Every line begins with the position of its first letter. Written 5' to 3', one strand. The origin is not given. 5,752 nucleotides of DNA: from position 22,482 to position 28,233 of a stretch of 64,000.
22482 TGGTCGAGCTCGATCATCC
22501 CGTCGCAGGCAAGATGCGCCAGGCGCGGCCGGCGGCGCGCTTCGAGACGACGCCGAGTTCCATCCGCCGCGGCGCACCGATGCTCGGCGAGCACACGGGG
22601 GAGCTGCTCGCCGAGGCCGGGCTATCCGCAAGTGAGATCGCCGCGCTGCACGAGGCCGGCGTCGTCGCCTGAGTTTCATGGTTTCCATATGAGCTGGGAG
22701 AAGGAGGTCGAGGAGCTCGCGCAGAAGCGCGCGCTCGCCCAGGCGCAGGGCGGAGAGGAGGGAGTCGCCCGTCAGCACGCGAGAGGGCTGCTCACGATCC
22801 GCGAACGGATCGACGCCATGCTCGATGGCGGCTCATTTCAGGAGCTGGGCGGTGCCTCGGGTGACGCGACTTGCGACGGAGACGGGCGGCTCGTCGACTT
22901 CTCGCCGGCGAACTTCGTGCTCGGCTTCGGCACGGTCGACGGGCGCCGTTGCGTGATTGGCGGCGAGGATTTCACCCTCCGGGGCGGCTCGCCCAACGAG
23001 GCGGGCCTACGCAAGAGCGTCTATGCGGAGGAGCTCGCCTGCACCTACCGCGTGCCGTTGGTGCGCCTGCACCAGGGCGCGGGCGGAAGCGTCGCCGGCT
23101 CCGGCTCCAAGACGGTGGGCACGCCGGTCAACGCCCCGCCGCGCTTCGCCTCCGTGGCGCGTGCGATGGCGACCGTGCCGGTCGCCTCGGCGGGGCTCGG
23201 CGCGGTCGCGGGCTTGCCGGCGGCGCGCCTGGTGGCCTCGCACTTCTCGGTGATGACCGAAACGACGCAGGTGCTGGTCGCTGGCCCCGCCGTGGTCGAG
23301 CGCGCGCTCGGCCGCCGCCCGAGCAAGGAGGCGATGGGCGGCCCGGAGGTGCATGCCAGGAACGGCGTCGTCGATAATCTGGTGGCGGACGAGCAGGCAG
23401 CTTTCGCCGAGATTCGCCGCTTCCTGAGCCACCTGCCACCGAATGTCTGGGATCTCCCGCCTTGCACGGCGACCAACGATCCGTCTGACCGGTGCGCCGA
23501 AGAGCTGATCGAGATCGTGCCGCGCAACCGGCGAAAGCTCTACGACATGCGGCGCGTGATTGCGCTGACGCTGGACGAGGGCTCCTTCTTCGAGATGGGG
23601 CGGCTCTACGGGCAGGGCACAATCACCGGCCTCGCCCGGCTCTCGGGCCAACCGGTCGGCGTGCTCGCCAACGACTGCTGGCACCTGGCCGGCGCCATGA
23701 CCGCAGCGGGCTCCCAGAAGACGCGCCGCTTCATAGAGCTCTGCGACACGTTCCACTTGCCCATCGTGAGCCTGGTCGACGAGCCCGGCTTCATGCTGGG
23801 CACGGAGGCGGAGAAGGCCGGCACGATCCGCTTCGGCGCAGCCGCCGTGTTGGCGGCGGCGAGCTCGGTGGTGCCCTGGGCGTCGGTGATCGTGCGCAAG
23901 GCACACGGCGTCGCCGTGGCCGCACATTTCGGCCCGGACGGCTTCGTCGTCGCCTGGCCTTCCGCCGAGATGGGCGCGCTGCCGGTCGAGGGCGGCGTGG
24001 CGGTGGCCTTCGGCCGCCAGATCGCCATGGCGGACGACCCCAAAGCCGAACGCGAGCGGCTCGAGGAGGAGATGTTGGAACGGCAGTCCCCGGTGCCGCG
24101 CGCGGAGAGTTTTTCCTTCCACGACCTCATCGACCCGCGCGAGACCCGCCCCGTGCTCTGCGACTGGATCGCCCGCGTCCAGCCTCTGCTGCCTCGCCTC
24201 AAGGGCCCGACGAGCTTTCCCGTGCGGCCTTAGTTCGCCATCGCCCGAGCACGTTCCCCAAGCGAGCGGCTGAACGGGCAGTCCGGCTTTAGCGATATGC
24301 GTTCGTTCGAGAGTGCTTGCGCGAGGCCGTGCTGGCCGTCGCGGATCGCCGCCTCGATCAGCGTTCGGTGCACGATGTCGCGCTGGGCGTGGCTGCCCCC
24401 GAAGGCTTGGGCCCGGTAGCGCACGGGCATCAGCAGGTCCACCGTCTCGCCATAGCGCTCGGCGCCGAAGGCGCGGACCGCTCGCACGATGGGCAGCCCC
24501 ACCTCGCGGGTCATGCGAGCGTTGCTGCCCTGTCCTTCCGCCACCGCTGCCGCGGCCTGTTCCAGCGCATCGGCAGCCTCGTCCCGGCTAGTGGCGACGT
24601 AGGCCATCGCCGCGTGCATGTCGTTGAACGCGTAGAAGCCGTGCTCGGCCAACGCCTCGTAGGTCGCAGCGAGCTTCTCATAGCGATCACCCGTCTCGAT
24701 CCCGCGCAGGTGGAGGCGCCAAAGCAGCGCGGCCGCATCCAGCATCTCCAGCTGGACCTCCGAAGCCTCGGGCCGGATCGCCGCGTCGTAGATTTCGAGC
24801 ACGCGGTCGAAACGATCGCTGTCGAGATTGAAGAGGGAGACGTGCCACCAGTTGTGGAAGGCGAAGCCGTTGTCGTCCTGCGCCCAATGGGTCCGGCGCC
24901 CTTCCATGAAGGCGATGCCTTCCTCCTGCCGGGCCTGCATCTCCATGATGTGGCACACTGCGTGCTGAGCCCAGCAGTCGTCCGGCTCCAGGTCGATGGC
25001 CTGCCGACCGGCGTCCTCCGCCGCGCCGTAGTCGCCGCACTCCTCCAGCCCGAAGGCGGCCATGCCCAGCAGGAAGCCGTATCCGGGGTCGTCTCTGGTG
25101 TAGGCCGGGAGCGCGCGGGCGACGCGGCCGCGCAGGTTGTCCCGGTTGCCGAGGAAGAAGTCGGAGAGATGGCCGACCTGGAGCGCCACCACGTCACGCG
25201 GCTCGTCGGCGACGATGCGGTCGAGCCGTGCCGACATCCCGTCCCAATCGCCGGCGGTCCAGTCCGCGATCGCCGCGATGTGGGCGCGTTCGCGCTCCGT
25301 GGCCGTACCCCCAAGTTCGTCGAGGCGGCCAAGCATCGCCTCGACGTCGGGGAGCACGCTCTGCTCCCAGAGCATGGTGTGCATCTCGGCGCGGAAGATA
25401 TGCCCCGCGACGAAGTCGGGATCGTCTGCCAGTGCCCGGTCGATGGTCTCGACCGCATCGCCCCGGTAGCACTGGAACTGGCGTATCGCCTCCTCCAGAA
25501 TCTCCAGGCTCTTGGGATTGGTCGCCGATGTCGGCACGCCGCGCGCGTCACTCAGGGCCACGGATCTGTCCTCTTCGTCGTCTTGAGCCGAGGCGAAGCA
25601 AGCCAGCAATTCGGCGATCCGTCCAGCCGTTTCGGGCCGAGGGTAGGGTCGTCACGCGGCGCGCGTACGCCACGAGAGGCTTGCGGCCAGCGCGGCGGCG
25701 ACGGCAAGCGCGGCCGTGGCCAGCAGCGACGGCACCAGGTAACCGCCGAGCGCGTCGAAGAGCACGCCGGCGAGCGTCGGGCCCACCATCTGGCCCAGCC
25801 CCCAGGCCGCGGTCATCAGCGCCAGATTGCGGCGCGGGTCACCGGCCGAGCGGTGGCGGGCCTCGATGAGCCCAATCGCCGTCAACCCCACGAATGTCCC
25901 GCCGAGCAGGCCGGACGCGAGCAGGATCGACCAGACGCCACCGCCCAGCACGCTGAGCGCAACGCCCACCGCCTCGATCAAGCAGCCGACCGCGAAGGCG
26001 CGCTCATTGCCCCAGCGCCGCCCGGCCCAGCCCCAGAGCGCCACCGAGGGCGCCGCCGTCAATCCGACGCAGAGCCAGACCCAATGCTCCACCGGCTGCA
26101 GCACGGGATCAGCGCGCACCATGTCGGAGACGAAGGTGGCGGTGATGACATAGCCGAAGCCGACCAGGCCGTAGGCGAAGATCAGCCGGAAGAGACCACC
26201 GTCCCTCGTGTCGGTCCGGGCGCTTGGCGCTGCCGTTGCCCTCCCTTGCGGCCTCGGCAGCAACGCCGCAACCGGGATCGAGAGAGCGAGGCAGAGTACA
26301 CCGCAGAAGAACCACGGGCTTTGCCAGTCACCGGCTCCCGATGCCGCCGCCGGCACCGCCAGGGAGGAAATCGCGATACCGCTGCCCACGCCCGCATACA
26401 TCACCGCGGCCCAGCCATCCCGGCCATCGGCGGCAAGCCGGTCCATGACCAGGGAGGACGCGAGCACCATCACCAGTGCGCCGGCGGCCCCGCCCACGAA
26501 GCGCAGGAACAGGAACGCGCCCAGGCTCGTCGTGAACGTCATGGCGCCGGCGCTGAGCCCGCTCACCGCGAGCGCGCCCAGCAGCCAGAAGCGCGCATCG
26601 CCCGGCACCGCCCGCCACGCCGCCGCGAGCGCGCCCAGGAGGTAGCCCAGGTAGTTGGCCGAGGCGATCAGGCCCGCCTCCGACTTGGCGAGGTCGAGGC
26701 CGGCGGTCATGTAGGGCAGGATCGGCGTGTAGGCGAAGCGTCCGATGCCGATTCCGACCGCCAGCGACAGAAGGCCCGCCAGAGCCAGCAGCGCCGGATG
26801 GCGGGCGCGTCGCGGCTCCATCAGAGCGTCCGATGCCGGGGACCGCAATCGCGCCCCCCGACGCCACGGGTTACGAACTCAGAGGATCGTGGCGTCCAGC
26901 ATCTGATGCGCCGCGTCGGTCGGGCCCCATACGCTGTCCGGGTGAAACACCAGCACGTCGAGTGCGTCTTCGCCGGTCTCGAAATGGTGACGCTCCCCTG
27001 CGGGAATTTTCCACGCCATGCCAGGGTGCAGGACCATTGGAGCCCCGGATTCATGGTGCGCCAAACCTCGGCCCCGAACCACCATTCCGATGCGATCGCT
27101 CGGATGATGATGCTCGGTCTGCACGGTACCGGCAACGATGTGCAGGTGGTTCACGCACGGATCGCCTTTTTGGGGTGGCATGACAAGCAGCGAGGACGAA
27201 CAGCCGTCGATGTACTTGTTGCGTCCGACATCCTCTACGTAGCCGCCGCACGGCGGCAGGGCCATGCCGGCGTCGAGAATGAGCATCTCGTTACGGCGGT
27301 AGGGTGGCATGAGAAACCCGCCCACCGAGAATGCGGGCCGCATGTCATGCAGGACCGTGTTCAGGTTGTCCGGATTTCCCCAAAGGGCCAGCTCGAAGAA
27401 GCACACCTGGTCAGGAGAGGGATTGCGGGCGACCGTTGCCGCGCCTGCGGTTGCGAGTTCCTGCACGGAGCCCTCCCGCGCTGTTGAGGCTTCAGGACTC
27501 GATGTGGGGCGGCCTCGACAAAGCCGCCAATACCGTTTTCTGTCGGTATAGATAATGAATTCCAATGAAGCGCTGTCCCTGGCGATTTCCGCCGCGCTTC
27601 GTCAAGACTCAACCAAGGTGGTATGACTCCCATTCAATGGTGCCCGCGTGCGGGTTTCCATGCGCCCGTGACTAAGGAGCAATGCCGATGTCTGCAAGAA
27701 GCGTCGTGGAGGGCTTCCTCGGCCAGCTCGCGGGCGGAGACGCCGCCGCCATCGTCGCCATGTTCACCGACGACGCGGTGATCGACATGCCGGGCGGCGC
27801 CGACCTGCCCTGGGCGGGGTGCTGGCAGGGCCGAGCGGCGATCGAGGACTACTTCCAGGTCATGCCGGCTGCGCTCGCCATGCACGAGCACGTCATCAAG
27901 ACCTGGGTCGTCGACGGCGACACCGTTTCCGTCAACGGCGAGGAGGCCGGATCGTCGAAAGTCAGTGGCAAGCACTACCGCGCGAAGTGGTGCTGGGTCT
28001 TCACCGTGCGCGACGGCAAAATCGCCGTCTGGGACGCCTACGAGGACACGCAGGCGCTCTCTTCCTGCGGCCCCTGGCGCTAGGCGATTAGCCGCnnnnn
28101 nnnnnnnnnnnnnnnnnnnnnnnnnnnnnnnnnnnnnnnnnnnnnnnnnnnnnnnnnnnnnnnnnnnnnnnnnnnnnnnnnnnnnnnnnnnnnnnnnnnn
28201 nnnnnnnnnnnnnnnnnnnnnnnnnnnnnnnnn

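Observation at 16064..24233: Nine-gene co-directional nitrile/amide cluster with an enzyme combination I cannot match to a described pathway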

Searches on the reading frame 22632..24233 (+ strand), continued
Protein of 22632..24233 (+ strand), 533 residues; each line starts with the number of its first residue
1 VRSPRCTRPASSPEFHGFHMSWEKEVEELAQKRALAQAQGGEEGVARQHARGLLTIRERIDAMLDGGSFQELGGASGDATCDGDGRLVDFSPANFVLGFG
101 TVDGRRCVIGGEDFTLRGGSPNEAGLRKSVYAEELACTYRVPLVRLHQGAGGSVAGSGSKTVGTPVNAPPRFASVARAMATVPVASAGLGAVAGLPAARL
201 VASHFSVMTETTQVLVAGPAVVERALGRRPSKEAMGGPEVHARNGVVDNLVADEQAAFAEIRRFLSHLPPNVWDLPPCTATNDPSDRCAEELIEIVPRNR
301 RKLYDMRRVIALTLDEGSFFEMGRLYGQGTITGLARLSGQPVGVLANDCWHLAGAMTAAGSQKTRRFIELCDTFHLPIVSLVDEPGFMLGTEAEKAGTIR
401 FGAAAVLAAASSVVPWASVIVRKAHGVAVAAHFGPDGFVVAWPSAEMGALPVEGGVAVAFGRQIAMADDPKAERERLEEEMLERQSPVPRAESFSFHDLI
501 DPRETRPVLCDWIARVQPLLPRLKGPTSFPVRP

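Call 37: find_related_loci(query=A1, collection=metagenome_contigs, flank=7000)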
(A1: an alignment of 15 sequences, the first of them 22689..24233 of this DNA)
Query A1 (514 aa) in metagenome_contigs; peptide patterns used: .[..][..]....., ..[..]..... (x = any residue, [..] = any of these).
600 stretches matched a pattern (row limit reached: there are more); 478 encode a relative of the query (tblastn E <= 1e-3); the best 80 are kept; 80 distinct loci.
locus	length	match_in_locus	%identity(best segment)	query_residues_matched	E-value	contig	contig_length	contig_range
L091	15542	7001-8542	93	1-514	0e+0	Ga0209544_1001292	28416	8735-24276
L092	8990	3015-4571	81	1-514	0e+0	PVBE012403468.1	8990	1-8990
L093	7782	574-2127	79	1-513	0e+0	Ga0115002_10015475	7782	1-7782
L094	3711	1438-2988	81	1-514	0e+0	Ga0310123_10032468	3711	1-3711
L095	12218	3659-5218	77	1-514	0e+0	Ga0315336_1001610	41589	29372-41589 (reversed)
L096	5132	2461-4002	68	1-513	0e+0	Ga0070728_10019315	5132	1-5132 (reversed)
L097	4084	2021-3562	68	1-514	0e+0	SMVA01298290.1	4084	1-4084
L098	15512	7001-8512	68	1-504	0e+0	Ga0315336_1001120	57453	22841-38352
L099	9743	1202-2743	66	1-513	0e+0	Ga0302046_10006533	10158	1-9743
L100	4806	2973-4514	67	1-513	0e+0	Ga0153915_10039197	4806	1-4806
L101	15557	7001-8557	66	1-514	0e+0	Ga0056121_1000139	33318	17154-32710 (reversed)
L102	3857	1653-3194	66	1-513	0e+0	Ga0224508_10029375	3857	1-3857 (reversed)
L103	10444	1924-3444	67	1-507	0e+0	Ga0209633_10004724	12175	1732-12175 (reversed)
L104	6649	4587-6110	68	1-507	0e+0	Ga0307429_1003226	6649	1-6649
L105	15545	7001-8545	65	1-514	0e+0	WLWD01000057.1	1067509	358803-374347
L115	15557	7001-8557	65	1-514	0e+0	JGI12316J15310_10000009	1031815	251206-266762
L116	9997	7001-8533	67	1-514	0e+0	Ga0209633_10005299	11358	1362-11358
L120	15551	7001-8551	64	1-514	0e+0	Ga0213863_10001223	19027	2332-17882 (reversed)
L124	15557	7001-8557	66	1-514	0e+0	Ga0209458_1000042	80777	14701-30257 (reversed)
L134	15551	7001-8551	62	1-514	0e+0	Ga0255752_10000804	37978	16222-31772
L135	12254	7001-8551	62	1-514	0e+0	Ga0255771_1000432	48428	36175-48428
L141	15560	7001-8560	66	1-514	0e+0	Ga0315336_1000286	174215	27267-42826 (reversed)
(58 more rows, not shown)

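Call 57: search_protein_families(library=pfam, proteins=[L141:3967-4713:-, L115:10950-11783:+, L135:2454-3359:-, L134:5064-6953:+, L124:13952-14818:-, L120:5245-6651:-, L116:8551-8775:+], max_evalue=0.0001)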
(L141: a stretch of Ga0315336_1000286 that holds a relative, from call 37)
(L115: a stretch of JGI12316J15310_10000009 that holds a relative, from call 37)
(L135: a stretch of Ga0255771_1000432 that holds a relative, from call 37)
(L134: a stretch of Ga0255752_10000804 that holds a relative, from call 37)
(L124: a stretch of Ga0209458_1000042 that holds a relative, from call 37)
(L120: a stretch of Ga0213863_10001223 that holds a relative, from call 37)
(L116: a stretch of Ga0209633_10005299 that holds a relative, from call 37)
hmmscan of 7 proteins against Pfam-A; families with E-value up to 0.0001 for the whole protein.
L141:3967-4713:- (248 aa): 4 families
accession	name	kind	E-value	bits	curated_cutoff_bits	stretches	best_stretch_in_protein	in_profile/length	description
PF13561.12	adh_short_C2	-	1.9e-61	208.1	27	1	12-244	1-234/236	Enoyl-(Acyl carrier protein) reductase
PF00106.31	adh_short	-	1.4e-57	194.8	26.6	1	6-191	1-186/195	short chain dehydrogenase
PF08659.16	KR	-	2.4e-10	41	22.6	1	8-158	3-153/180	KR domain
PF23441.1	SDR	-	8.2e-05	22.5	27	0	112-245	121-255/258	SDR-like rossmann domain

L115:10950-11783:+ (277 aa): 2 families
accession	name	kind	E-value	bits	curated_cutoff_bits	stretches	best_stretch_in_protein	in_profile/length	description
PF00378.25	ECH_1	-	2.1e-54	184.9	27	1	34-277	7-251/251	Enoyl-CoA hydratase/isomerase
PF16113.10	ECH_2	-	2e-37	129.9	27.2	1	34-203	2-174/335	Enoyl-CoA hydratase/isomerase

L135:2454-3359:- (301 aa): 1 family
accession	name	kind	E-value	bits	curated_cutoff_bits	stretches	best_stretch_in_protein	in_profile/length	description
PF00892.27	EamA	-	1.3e-24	87.5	28.2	2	164-294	2-134/135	EamA-like transporter family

L134:5064-6953:+ (629 aa): 6 families
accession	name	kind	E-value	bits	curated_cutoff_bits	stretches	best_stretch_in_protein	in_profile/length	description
PF13738.12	Pyr_redox_3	-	2.6e-16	60.2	30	1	69-276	1-198/305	Pyridine nucleotide-disulphide oxidoreductase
PF07992.20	Pyr_redox_2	-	2.1e-11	44.3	26.1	1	67-275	2-175/291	Pyridine nucleotide-disulphide oxidoreductase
PF13450.12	NAD_binding_8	-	7.1e-09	36.3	21.9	1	70-123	1-53/68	NAD(P)-binding Rossmann-like domain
PF00743.25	FMO-like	-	8.4e-07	28.2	22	0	136-277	79-218/532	Flavin-binding monooxygenase-like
PF00890.30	FAD_binding_2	-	2.5e-06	27.4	20.4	1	68-107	2-40/414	FAD binding domain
PF01488.26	Shikimate_DH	-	2.9e-05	24.6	24.3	0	238-276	8-47/138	Shikimate / quinate 5-dehydrogenase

L124:13952-14818:- (288 aa): 1 family
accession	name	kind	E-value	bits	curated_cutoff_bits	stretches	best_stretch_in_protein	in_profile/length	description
PF02668.22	TauD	-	4.2e-63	214.2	27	1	3-275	2-266/267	Taurine catabolism dioxygenase TauD, TfdA family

L120:5245-6651:- (468 aa): 2 families
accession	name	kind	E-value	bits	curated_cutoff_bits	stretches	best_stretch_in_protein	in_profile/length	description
PF03841.19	SelA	-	1.1e-157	525.3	22.8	1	83-451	1-366/367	L-seryl-tRNA selenium transferase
PF12390.13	Se-cys_synth_N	-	3.7e-06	27.4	22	1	11-48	1-40/40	Selenocysteine synthase N terminal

L116:8551-8775:+ (74 aa): 4 families
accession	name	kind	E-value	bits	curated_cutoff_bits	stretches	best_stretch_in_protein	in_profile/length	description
PF00364.28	Biotin_lipoyl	-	2.7e-16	59.6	22.1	1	9-67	13-69/73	Biotin-requiring enzyme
PF13533.13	Biotin_lipoyl_2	-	1.8e-10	40.8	29.8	1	4-33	2-31/32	Biotin-lipoyl like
PF16576.10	HlyD_D23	-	7.5e-05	22.5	30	0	3-34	20-52/214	Barrel-sandwich domain of CusB or HlyD membrane-fusion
PF05896.17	NQRA_N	-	7.7e-05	23.3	25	1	14-54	40-79/94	NqrA N-terminal barrel-sandwich hybrid domain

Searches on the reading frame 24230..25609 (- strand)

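Call 18: search_protein_families(library=pfam, proteins=[window:24230-25609:-], max_evalue=0.001)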
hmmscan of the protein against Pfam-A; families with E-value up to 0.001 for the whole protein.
window:24230-25609:- (459 aa): 0 families

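Call 28: search_protein_families(library=pfam, proteins=[window:24230-25609:-], max_evalue=0.01)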
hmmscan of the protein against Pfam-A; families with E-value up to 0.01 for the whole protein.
window:24230-25609:- (459 aa): 2 families
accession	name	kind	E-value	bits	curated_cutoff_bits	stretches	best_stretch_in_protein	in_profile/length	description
PF14938.12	SNAP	-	0.0011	18.9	25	1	287-357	35-105/282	Soluble NSF attachment protein, SNAP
PF13428.12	TPR_14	-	0.0013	19.7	23.5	0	184-211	7-34/44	Tetratricopeptide repeat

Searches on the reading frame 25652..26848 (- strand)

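Call 18: search_protein_families(library=pfam, proteins=[window:25652-26848:-], max_evalue=0.001)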
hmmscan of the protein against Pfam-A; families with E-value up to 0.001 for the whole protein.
window:25652-26848:- (398 aa): 2 families
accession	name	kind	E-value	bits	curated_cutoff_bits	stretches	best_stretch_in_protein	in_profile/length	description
PF06779.20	MFS_4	-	1.2e-89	301.6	26.3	1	29-387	1-362/364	Uncharacterised MFS-type transporter YbfB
PF07690.21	MFS_1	-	6.7e-27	94.8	33.4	2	28-238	3-223/347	Major Facilitator Superfamily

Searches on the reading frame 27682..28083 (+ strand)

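Call 18: search_protein_families(library=pfam, proteins=[window:27682-28083:+], max_evalue=0.001)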
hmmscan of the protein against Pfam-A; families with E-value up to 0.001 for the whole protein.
window:27682-28083:+ (133 aa): 4 families
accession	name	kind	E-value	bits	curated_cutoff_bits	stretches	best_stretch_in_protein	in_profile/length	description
PF12680.13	SnoaL_2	-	3.8e-19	69.6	27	1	9-116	1-101/102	SnoaL-like domain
PF13577.12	SnoaL_4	-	2e-06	28.3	24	1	18-87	22-88/126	SnoaL-like domain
PF07858.18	LEH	-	6.1e-05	23.8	24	1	6-126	4-116/122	Limonene-1,2-epoxide hydrolase catalytic domain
PF07366.18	SnoaL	-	0.00064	20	28.4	1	48-126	37-122/126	SnoaL-like polyketide cyclase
